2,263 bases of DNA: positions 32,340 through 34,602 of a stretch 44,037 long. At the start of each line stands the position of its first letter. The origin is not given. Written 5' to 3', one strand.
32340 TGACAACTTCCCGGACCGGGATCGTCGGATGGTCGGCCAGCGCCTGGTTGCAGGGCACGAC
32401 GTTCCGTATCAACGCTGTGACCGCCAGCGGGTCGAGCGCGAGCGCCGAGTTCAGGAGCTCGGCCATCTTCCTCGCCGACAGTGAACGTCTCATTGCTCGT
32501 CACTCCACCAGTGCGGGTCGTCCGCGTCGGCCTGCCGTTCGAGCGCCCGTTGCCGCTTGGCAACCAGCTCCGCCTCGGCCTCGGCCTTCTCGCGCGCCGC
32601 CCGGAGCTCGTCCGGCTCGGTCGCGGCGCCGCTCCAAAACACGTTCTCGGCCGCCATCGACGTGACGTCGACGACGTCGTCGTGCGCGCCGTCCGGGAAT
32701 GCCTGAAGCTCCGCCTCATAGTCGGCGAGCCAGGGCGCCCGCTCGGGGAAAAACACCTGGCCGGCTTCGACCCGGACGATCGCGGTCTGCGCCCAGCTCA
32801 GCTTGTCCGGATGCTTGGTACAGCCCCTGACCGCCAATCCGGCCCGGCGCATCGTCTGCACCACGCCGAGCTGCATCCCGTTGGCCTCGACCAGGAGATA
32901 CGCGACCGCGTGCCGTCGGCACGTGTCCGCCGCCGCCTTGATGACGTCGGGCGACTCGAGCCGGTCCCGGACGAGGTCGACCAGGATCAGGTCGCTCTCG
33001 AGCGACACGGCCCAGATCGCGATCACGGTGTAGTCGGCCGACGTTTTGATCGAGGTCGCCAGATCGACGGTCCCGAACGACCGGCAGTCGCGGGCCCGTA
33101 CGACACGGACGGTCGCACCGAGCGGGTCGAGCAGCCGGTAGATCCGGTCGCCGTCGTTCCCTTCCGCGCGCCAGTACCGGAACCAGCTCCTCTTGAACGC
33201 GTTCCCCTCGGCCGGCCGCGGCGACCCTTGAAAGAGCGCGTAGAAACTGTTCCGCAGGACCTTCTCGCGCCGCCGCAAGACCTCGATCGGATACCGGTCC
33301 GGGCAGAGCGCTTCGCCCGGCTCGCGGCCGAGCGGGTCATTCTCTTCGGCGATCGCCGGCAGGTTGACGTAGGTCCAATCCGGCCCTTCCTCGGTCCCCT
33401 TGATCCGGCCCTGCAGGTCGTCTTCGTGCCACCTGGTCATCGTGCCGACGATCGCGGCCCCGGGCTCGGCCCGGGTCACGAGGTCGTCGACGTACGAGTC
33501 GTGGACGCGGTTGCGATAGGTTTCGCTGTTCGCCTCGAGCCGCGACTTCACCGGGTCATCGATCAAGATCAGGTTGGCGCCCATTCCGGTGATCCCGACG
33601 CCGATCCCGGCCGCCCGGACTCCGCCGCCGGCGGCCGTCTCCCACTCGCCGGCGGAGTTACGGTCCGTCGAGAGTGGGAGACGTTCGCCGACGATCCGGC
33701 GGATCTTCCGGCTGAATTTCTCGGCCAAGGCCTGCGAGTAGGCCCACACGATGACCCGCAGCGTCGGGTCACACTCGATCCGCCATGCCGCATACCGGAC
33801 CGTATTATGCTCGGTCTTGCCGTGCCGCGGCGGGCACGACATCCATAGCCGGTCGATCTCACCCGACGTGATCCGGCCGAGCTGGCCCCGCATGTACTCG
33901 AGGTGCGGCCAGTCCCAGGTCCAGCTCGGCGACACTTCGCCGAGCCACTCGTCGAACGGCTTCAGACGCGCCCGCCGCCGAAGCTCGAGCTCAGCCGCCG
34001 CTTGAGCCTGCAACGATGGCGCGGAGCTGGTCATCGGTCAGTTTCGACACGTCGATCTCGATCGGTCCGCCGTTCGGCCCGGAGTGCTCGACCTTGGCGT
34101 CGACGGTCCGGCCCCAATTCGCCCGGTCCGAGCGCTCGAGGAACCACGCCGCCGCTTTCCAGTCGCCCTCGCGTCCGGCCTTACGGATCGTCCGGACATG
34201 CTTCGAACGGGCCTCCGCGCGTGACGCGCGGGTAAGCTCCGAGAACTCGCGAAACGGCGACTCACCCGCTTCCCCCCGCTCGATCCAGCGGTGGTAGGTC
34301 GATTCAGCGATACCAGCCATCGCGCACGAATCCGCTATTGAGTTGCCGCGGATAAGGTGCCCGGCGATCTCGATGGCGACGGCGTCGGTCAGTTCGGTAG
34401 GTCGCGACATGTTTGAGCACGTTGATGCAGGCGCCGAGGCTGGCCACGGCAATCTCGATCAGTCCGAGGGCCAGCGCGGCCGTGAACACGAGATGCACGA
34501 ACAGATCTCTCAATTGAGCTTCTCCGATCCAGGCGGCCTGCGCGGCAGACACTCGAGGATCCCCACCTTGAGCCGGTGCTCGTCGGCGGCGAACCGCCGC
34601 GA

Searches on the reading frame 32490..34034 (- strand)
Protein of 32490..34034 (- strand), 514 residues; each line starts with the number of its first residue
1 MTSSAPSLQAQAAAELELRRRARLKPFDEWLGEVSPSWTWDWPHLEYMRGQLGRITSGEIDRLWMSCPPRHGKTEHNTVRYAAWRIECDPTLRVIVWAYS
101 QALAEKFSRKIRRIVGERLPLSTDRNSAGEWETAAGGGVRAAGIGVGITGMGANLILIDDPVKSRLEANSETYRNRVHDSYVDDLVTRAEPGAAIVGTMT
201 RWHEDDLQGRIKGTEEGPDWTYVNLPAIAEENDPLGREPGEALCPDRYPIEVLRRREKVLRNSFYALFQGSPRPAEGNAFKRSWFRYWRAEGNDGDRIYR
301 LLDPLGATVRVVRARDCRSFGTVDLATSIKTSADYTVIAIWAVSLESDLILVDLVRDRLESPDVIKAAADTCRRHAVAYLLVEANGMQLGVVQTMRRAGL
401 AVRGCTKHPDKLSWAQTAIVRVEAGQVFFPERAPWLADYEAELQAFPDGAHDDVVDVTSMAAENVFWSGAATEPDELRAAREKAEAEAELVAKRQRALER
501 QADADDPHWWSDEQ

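Call 4: search_protein_families(library=pfam, proteins=[window:32490-34034:-], max_evalue=0.1)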
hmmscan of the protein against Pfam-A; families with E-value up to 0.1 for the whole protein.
window:32490-34034:- (514 aa): 3 families
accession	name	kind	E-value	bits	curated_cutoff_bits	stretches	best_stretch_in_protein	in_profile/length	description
PF03237.21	Terminase_6N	-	9.1e-11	42.3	22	1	67-286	4-214/215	Terminase large subunit, T4likevirus-type, N-terminal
PF17289.8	Terminase_6C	-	5.6e-09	36.6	22.6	1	322-462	2-152/155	Terminase RNaseH-like domain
PF05876.18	GpA_ATPase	-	0.089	12.9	25.6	0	40-116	7-82/247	Phage terminase large subunit gpA, ATPase domain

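Call 5: search_protein_families(library=phrogs, proteins=[window:32490-34034:-], max_evalue=0.1)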
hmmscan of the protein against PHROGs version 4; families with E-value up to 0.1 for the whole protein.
window:32490-34034:- (514 aa): 6 families
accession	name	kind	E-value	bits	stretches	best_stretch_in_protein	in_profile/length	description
phrog_38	-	head and packaging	1.1e-95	322.9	1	42-493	291-722/760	terminase large subunit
phrog_4758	-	head and packaging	4.1e-43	148.5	1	30-232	28-240/243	terminase large subunit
phrog_5573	-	head and packaging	2.2e-33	116.8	1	214-462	6-231/250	terminase large subunit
phrog_30251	-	head and packaging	9.1e-11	41.7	1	147-236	157-248/799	terminase large subunit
phrog_979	-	head and packaging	3e-10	40.4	1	273-463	409-597/642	terminase large subunit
phrog_12171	-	head and packaging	2e-06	28.9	1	398-464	29-94/110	terminase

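Call 7: search_dna_similar(query=window:32490-34034:-, collection=phages, mode=protein, max_rows=20)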
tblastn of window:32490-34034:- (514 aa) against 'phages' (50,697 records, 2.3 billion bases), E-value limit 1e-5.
Records with a match: 1839; places in all: 1852; records where one place covers at least 80% of the query: 432.
Best place of each record, by identity: <60% 1839.
By first word of the organism name: Mycobacterium 496; Microbacterium 273; Escherichia 189; Gordonia 167; Acinetobacter 50; Klebsiella 44; Brucella 41; Lactococcus 40; Caulobacter 39; Helicobacter 36; and 84 more.
By host as written in the record: Mycobacterium smegmatis mc2 155 348; Gordonia terrae 3612 129; Microbacterium foliorum NRRL B-24224 SEA 111; Microbacterium foliorum NRRL B-24224 104; Mycobacterium smegmatis mc#155 83; - 78; Escherichia coli 56; Escherichia coli DSM 12242 43; and 338 more.
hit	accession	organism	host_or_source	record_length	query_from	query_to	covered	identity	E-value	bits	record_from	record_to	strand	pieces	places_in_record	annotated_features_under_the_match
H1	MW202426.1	Caudoviricetes sp.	Manatee Spring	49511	43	466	82%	35.5%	4e-53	199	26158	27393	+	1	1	terminase large subunit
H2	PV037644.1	Bacillus phage vB_BcM_CUBc25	Bacillus cereus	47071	44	459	81%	36.0%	9e-45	175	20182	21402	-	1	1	terminase large subunit | hypothetical protein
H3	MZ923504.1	Microcystis phage MinS1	Microcystis aeruginosa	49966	43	465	82%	35.1%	7e-44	172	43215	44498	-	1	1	terminase large subunit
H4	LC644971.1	Acetobacter phage phiAO1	Acetobacter orleanensis NBRC 3170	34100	44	461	81%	34.9%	1e-43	171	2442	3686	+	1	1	phage Terminase protein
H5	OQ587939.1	Synechococcus phage S-CRES1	Synechococcus sp.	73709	29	461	84%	33.2%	1e-42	168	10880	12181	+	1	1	large terminase subunit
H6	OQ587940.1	Synechococcus phage S-CRES2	Synechococcus sp.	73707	29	461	84%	33.2%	2e-42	168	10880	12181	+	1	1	terminase large subunit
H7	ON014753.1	Pseudanabaena phage Pam1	Pseudanabaena sp.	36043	44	465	82%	33.6%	4e-42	167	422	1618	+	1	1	terminase large subunit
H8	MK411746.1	Arthrobacter phage Sonali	Arthrobacter globiformis B-2979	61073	31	470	86%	32.3%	3e-45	176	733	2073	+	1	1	2: terminase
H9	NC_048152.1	Arthrobacter phage Sonali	Arthrobacter globiformis B-2979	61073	31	470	86%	32.3%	3e-45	176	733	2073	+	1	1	2: terminase large subunit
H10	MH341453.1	Listeria phage PSU-VKH-LP041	Listeria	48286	42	461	82%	33.6%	1e-48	186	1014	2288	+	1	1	terminase large subunit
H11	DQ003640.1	Listeria phage B054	Listeria monocytogenes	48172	42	461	82%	33.6%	1e-48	186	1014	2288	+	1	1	terL: TerL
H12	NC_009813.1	Listeria phage B054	Listeria monocytogenes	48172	42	461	82%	33.6%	1e-48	186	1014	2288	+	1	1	terL: terminase large subunit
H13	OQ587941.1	Synechococcus phage S-CRES3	Synechococcus sp.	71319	29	461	84%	32.6%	2e-40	162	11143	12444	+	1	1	terminase large subunit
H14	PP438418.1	Microcystis phage Mwe-JY26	Microcystis wesenbergii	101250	44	465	82%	33.3%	4e-46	179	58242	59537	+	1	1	terminase large subunit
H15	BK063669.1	Caudoviricetes sp. vir524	Methanomicrobiales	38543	29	473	87%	31.3%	4e-33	140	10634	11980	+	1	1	terminase large subunit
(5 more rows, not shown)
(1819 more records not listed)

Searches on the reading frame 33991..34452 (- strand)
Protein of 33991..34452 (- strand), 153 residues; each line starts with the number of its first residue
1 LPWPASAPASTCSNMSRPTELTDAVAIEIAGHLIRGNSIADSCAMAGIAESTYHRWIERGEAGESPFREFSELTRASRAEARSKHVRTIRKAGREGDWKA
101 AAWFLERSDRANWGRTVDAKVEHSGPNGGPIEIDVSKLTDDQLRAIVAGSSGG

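Call 4: search_protein_families(library=pfam, proteins=[window:33991-34452:-], max_evalue=0.1)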
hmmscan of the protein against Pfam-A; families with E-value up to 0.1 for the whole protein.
window:33991-34452:- (153 aa): 7 families
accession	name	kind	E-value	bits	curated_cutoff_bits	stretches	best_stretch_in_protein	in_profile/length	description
PF13022.12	HTH_Tnp_1_2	-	0.0012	19.4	27.9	1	37-124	27-112/122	Helix-turn-helix of insertion element transposase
PF13384.12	HTH_23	-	0.0062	16.8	24.6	1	27-59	8-40/50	Homeodomain-like domain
PF13551.12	HTH_29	-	0.019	15.5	28.1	1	33-64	8-40/64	Winged helix-turn helix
PF13518.12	HTH_28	-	0.021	15.4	25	1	28-63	4-40/52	Helix-turn-helix domain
PF01527.26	HTH_Tnp_1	-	0.042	14.5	24.1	1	34-75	21-62/75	Transposase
PF20901.3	Sf6_terminase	-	0.049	14.2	27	1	22-96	2-73/106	Bacteriophage Sf6, terminase small subunit-like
PF16502.10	DUF5059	-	0.05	12.8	25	1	20-103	12-84/619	Domain of unknown function (DUF5059)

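Call 5: search_protein_families(library=phrogs, proteins=[window:33991-34452:-], max_evalue=0.1)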
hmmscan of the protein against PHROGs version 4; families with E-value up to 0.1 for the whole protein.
window:33991-34452:- (153 aa): 9 families
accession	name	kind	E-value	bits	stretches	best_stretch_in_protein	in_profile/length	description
phrog_4102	-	head and packaging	5.7e-29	102.4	1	13-128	7-127/166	terminase small subunit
phrog_1482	-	head and packaging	3.5e-08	34.2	1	13-137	7-135/147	terminase small subunit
phrog_309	-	head and packaging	0.0033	18.4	1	14-150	131-288/319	terminase small subunit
phrog_3218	-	head and packaging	0.0079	17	1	32-81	29-78/152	terminase small subunit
phrog_24579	-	head and packaging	0.0099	16.9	1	28-90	23-85/126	terminase small subunit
phrog_157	-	integration and excision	0.021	14.8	1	28-84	207-254/580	transposase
phrog_6443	-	unknown function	0.026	15.6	1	83-125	50-93/96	-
phrog_3554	-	unknown function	0.067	14.5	1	21-78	34-91/123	-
phrog_27431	-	unknown function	0.095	13.8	0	126-150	15-42/75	-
